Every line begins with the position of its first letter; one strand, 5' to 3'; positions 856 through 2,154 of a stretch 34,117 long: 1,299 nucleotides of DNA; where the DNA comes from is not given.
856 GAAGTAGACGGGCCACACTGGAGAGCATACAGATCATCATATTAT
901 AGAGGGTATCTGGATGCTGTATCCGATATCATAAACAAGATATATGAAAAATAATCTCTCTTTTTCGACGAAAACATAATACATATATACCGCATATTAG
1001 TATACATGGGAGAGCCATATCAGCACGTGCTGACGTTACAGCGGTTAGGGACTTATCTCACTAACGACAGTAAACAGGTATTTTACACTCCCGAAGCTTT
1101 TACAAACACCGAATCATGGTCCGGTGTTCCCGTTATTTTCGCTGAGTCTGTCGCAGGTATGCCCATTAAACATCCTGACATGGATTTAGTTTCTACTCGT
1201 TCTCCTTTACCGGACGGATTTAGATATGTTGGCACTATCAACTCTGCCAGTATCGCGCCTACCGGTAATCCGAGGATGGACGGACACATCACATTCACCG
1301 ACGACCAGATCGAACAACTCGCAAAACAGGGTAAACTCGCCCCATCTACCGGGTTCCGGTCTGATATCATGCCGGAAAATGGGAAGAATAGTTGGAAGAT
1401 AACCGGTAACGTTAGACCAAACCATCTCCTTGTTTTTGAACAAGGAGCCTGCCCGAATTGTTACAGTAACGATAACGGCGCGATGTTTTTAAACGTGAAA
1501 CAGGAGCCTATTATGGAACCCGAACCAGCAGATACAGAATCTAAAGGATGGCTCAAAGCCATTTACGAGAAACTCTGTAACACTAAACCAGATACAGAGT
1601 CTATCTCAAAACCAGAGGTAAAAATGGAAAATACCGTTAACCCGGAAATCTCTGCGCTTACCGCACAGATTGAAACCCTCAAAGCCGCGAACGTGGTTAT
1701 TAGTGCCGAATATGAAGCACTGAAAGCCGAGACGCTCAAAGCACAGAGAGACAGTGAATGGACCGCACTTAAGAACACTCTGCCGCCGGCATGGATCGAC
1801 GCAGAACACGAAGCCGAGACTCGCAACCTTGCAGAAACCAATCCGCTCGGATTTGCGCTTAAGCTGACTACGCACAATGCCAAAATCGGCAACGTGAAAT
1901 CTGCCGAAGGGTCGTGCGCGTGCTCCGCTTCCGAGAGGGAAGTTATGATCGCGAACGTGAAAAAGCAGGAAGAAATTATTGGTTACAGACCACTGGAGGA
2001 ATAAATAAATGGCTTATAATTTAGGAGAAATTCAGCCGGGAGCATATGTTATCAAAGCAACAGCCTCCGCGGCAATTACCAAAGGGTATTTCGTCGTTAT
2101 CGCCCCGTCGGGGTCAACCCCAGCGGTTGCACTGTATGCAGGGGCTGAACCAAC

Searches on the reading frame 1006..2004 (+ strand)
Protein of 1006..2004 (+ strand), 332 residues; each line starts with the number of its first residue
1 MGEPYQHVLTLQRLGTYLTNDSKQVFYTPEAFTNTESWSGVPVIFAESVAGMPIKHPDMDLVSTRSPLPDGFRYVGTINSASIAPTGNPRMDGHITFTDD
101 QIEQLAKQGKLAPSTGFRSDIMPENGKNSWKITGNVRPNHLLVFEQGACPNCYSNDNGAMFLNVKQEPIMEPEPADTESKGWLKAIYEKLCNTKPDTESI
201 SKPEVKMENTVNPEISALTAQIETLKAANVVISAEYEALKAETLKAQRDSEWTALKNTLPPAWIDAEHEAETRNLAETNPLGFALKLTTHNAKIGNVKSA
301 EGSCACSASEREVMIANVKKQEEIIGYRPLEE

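Call 13: search_protein_families(library=pfam, proteins=[window:1006-2004:+], max_evalue=0.01)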
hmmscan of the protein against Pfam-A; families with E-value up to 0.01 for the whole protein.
window:1006-2004:+ (332 aa): 0 families

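Call 46: search_dna_similar(query=window:1006-2004:+, collection=phages, mode=protein, max_rows=10)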
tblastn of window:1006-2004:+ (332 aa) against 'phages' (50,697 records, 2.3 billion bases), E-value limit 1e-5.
Records with a match: 1; places in all: 1; records where one place covers at least 80% of the query: 1.
Best place of each record, by identity: <60% 1.
By first word of the organism name: Caudoviricetes 1.
By host as written in the record: Methanomicrobiales 1.
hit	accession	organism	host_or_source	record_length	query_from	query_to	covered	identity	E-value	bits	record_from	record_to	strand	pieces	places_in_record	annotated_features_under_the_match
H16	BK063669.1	Caudoviricetes sp. vir524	Methanomicrobiales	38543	10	289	84%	30.7%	5e-22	102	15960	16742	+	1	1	hypothetical protein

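Call 75: find_homologous_proteins(query=window:1006-2004:+, max_evalue=0.00001)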
Query window:1006-2004:+ (332 aa): 35 proteins with E <= 0.00001 among 1578 candidates.
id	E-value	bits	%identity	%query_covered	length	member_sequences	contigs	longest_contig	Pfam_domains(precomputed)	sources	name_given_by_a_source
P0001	1.2e-210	716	94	100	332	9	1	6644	-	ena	-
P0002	6.9e-189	645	86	100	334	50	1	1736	-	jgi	-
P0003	2.4e-186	637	86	100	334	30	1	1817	-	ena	-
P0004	7.4e-127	441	82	75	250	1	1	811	-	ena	-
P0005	1.5e-73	266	43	100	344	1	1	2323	-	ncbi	-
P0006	3.3e-72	262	44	97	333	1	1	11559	-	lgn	-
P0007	4.1e-71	258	40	99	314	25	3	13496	-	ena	-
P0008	1.2e-70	257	41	99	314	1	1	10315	-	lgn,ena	-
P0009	1.4e-70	256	40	99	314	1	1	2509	-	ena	-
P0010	2.5e-70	255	41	99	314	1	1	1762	-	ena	-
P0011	2.5e-70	255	41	99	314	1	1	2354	-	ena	-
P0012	3.1e-70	255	41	99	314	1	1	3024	-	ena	-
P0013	4.0e-70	255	41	99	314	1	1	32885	-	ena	-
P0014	1.1e-69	253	41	99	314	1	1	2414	-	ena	-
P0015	1.3e-69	253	43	99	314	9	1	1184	-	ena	-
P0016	1.5e-69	253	41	99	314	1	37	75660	-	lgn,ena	-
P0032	3.5e-63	232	41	96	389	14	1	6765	PF06150.18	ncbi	-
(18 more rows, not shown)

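Call 76: find_encoding_contigs(protein=P0016, flank=10000, max_places=2)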
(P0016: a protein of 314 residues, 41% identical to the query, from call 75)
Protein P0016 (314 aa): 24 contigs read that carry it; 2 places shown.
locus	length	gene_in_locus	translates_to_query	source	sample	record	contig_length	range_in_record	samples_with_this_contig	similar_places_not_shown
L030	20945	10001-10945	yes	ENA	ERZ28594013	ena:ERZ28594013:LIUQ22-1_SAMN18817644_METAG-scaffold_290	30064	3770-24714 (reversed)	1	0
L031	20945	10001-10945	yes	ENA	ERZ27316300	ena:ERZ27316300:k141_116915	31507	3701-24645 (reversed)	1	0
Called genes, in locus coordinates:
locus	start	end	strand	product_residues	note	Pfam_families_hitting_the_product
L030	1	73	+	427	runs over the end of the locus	PF13479:AAA_24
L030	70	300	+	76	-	-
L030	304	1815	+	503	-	PF27228:MTBMA_p00010_2nd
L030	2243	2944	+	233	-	-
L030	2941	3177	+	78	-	-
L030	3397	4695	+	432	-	PF02195:ParB_N, PF01555:N6_N4_Mtase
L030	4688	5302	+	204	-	-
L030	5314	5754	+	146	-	-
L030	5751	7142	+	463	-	PF03237:Terminase_6N, PF17289:Terminase_6C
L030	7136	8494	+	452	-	PF06074:Portal_Mu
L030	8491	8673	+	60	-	-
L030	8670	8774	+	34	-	-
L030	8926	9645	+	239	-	PF04233:Phage_Mu_F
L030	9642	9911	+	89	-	-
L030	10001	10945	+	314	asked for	-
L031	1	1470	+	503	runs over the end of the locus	PF27228:MTBMA_p00010_2nd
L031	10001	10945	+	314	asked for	-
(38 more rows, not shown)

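Call 77: find_encoding_contigs(protein=P0032, flank=10000, max_places=2)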
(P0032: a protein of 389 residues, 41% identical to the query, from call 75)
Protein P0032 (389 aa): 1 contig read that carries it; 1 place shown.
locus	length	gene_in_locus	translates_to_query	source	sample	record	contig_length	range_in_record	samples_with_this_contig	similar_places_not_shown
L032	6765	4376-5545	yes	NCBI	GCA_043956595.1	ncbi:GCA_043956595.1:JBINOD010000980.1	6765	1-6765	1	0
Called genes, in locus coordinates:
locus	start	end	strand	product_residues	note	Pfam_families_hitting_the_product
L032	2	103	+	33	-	?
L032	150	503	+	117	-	PF16677:GP3_package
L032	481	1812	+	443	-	PF04466:Terminase_3, PF03237:Terminase_6N (weak), PF17288:Terminase_3C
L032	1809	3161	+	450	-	-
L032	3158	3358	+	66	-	-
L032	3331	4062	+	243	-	PF04233:Phage_Mu_F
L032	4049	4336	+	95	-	-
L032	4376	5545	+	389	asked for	PF06150:ChaB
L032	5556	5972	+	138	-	-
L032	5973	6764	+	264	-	?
